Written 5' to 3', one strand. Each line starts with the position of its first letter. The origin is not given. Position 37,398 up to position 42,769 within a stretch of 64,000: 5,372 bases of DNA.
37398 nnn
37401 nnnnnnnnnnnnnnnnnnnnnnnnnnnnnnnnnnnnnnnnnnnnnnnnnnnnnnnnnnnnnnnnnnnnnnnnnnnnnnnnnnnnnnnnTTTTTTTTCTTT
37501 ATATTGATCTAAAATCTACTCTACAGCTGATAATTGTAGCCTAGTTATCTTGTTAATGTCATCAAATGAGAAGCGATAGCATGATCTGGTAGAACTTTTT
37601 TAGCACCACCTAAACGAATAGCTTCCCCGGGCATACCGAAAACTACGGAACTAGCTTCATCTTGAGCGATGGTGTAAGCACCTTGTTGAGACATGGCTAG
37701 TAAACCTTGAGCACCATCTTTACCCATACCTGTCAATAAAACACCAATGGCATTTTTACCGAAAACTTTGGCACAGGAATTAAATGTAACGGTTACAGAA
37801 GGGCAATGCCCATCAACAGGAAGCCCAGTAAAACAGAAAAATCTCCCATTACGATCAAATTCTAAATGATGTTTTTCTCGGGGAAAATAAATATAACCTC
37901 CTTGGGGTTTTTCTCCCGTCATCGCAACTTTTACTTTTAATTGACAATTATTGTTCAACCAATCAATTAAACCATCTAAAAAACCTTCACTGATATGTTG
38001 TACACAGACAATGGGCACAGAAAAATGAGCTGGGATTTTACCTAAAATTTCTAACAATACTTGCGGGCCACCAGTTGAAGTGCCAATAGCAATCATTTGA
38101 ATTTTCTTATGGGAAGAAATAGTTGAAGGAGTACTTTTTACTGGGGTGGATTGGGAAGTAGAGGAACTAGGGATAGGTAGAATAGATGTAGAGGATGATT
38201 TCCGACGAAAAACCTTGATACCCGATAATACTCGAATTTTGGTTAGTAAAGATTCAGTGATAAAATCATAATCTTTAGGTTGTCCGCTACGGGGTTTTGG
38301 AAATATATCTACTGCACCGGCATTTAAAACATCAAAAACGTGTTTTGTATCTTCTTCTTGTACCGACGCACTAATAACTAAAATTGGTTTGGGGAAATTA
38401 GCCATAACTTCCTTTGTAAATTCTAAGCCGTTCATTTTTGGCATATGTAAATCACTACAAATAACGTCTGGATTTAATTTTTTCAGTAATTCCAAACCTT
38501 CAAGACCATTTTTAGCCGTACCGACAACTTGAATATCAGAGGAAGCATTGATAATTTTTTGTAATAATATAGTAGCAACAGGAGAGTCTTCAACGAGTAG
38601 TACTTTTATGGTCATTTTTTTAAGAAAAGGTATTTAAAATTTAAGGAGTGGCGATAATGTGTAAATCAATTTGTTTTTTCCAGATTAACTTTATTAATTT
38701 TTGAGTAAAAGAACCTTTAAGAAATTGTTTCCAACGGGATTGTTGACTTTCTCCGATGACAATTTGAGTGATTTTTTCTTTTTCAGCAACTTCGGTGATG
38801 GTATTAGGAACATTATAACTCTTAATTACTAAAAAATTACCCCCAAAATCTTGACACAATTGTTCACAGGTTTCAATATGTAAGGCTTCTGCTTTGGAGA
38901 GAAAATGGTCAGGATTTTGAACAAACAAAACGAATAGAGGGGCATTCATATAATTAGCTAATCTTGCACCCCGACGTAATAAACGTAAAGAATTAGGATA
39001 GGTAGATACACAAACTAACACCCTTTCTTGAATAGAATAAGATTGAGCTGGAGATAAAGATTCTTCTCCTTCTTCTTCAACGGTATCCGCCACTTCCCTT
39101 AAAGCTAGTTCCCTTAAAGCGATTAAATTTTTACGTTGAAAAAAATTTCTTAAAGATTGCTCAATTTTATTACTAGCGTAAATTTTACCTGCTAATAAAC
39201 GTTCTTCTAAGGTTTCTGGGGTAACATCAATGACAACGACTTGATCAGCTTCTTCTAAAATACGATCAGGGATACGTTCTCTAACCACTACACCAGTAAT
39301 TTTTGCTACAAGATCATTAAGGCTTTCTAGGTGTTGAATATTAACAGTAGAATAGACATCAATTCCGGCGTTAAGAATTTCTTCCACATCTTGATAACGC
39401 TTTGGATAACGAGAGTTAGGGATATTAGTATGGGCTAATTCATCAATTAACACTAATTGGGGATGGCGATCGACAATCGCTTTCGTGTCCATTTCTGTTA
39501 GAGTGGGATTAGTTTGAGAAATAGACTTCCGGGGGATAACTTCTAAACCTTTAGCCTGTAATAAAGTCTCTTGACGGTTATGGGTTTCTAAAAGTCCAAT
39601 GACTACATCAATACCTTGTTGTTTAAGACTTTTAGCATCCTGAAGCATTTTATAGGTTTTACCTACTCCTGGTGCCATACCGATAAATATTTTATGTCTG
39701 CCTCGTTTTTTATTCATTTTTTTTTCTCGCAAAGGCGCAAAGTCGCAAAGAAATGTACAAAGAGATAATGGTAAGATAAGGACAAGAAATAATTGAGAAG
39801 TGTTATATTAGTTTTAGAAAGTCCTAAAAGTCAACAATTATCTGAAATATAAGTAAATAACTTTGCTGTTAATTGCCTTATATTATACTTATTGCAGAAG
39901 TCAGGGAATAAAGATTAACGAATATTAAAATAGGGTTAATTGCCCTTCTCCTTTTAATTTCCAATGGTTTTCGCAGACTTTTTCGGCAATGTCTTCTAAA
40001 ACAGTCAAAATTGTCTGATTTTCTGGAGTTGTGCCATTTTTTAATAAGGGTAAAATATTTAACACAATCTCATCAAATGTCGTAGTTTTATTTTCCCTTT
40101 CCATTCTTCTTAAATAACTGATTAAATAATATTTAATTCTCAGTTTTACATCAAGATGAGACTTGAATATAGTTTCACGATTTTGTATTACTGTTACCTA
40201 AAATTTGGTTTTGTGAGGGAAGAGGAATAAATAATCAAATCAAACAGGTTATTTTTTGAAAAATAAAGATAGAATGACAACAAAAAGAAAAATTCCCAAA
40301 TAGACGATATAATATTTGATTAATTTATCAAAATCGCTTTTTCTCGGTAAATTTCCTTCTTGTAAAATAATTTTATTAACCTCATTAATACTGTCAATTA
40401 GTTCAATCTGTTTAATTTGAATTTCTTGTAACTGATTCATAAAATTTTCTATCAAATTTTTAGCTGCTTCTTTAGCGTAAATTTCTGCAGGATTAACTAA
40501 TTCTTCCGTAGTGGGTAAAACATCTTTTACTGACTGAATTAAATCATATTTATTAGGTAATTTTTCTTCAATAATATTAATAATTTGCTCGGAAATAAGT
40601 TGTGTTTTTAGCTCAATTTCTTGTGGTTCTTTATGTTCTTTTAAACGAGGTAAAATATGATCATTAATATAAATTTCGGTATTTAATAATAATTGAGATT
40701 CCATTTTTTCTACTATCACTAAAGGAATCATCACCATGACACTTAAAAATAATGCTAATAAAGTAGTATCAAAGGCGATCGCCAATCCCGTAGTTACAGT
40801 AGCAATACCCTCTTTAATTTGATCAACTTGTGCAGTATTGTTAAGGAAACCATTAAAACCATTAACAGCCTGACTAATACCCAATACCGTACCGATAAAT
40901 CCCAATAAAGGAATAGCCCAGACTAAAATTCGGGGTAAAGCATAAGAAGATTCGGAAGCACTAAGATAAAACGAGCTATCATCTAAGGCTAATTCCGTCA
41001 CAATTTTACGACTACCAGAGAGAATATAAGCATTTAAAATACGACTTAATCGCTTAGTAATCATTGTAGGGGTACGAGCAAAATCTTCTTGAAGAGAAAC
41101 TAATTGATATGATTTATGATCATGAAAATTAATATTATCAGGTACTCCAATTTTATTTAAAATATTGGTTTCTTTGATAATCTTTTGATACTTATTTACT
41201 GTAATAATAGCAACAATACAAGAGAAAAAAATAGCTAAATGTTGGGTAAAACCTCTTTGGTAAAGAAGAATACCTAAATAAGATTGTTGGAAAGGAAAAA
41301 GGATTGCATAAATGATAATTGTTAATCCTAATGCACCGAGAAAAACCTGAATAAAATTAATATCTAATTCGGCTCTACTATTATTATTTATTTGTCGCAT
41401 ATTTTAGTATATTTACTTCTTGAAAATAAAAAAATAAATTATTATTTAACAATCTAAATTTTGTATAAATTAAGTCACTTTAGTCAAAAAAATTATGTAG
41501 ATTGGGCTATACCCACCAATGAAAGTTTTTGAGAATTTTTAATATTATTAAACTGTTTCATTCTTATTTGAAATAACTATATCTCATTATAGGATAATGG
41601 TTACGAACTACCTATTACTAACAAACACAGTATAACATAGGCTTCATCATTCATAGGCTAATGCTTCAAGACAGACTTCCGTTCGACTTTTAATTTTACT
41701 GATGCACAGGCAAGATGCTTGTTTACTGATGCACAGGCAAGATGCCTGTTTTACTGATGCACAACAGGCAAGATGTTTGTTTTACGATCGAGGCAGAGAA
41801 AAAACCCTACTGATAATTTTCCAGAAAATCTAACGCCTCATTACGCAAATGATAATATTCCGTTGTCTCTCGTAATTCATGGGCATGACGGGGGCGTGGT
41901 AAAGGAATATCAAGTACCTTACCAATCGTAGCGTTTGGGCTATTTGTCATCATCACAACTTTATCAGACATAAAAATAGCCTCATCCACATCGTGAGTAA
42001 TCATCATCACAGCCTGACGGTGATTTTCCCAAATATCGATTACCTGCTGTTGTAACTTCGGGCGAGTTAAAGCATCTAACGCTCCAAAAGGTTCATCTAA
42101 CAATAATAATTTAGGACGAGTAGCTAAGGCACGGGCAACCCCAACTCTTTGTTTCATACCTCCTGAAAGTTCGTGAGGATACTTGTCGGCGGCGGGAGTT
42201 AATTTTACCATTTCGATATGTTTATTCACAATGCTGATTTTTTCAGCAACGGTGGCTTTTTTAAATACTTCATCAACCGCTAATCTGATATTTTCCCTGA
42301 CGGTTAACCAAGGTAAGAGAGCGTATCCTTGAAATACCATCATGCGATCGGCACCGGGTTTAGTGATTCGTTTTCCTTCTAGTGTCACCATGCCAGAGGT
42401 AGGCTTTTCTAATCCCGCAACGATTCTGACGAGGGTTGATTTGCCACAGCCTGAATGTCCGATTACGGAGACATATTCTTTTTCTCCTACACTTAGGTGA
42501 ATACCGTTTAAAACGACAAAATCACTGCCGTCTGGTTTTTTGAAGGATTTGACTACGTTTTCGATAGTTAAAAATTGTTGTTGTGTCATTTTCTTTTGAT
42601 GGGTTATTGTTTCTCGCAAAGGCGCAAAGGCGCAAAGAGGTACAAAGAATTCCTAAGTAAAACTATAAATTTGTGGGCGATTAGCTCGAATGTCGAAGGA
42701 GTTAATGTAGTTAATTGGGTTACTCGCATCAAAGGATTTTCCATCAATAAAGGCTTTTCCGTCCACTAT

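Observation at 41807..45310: c-di-AMP riboswitch controlling a nitrate/bicarbonate-family ABC transporter of unknown substrate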

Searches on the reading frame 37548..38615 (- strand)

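Call 22: search_protein_families(library=pfam, proteins=[window:37548-38615:-], max_evalue=0.00001)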
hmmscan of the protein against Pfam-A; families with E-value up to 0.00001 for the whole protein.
window:37548-38615:- (356 aa): 2 families
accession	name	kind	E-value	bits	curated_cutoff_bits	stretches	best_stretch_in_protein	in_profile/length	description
PF01339.22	CheB_methylest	-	4.4e-57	193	24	1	175-351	1-174/174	CheB methylesterase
PF00072.30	Response_reg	-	2.6e-20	73.1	30.2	1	5-109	1-101/111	Response regulator receiver domain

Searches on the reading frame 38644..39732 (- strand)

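Call 22: search_protein_families(library=pfam, proteins=[window:38644-39732:-], max_evalue=0.00001)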
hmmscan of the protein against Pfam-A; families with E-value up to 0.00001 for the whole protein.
window:38644-39732:- (363 aa): 2 families
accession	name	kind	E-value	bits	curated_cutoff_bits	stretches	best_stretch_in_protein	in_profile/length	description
PF02702.23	KdpD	-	2.2e-96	321.8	26.1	1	9-218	1-210/210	Osmosensitive K+ channel His kinase sensor domain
PF00582.32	Usp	-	1.2e-10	42.6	24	1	236-349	3-132/141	Universal stress protein family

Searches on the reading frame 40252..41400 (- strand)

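Call 22: search_protein_families(library=pfam, proteins=[window:40252-41400:-], max_evalue=0.00001)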
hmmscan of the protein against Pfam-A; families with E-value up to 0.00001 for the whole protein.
window:40252-41400:- (383 aa): 1 family
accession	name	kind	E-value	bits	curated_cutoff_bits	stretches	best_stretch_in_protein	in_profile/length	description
PF01618.21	MotA_ExbB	-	4.9e-06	26.8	22.9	1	156-225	49-109/127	MotA/TolQ/ExbB proton channel family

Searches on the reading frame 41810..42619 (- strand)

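Call 10: search_protein_families(library=ncbifam, proteins=[window:41810-42619:-], max_evalue=0.001)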
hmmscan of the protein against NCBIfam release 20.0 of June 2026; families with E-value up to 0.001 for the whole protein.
window:41810-42619:- (270 aa): 188 families (the best 25 are shown)
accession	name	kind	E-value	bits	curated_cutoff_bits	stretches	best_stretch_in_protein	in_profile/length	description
TIGR01184.1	ntrCD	subfamily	4.9e-106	353.5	291.8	1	37-266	1-230/230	nitrate ABC transporter ATP-binding protein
NF040729.1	ABC_ATP_SaoA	equivalog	5.2e-72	242.2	360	1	17-266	2-243/248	ABC transporter ATP-binding protein SaoA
TIGR03265.1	PhnT2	equivalog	4.1e-62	210.5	457.7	1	14-231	2-215/353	putative 2-aminoethylphosphonate ABC transporter ATP-binding protein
NF008421.0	PRK11248.1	equivalog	2e-60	204.5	357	1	35-232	15-210/255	taurine ABC transporter ATP-binding subunit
NF008420.0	PRK11247.1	equivalog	3.6e-56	190.2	395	1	8-248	4-228/257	aliphatic sulfonates ABC transporter ATP-binding protein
NF006987.0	PRK09452.1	equivalog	2e-53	181.5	482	1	6-227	7-224/378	spermidine/putrescine ABC transporter ATP-binding protein PotA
TIGR00968.1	3a0106s01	subfamily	9.9e-53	179.1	342.75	1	19-233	3-213/237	sulfate ABC transporter ATP-binding protein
NF043075.1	MMSYN1_0197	equivalog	1.6e-52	178.6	550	1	17-238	3-220/341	spermidine/putrescine ABC transporter ATP-binding protein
TIGR01186.1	proV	subfamily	3.2e-52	177.8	326.6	1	36-233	8-212/363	betaine/proline/choline family ABC transporter ATP-binding protein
NF008621.0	PRK11607.1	equivalog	3.3e-51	174.3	613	1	10-238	13-237/377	putrescine ABC transporter ATP-binding subunit PotG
TIGR01187.1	potA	subfamily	3e-50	171.1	355.6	1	53-230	2-180/325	polyamine ABC transporter ATP-binding protein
NF008105.0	PRK10851.1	equivalog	1.3e-48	165.6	502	1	18-227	4-213/362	sulfate/thiosulfate ABC transporter ATP-binding protein CysA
NF008653.0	PRK11650.1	subfamily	2.4e-47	161.7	432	1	17-238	4-222/357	sn-glycerol-3-phosphate ABC transporter ATP-binding protein UgpC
NF040933.2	ABC_arch_GlcV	equivalog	8.2e-47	159.8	450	1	18-238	4-229/357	glucose ABC transporter ATP-binding protein GlcV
NF008513.0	PRK11432.1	equivalog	1.9e-46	158.6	496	1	11-227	1-213/351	ferric ABC transporter ATP-binding protein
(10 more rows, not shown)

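Call 11: search_protein_families(library=pfam, proteins=[window:41810-42619:-], max_evalue=0.001)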
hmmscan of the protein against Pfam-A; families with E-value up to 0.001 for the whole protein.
window:41810-42619:- (270 aa): 1 family
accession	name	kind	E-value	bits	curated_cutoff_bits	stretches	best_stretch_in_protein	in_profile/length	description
PF00005.33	ABC_tran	-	4.3e-32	112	25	1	37-178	1-136/137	ABC transporter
